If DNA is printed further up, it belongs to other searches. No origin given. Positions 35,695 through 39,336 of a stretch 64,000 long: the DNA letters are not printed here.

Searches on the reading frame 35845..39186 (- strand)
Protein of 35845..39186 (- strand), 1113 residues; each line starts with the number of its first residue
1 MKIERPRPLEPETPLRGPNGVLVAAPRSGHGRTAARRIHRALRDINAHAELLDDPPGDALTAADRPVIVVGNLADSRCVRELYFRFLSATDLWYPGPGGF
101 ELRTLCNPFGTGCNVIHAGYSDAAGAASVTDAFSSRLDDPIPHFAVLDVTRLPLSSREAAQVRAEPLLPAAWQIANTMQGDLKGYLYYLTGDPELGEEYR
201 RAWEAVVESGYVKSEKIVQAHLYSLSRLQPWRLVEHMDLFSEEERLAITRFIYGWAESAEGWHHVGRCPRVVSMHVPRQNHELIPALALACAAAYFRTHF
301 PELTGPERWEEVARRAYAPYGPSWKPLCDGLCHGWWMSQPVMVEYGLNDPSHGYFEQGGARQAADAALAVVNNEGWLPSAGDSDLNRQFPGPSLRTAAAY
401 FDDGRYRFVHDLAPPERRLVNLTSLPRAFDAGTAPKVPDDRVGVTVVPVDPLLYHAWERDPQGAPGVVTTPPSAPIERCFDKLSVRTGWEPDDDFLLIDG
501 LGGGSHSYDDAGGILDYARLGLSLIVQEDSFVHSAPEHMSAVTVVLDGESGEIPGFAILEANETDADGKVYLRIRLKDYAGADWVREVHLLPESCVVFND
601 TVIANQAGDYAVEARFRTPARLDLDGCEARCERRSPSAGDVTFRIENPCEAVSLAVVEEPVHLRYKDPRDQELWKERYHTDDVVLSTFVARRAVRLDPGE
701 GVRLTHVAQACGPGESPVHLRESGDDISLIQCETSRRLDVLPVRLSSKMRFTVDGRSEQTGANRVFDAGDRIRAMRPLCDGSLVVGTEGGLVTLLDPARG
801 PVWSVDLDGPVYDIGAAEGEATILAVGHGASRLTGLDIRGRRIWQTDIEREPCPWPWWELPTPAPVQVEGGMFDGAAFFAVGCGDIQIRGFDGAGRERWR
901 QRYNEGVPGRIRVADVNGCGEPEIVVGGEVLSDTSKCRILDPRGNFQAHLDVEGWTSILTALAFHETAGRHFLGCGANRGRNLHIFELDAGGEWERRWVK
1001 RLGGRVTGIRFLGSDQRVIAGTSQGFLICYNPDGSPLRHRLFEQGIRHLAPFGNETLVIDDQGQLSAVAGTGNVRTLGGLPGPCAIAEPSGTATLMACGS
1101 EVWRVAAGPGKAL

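Call 50: search_protein_families(library=pfam, proteins=[window:35845-39186:-], max_evalue=0.0001)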
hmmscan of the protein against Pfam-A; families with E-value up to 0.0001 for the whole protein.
window:35845-39186:- (1113 aa): 1 family
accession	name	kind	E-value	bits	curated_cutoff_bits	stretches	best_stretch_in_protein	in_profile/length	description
PF13360.13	PQQ_2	-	1.4e-06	28.5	27.6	0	771-917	24-162/233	Outer membrane protein assembly factor BamB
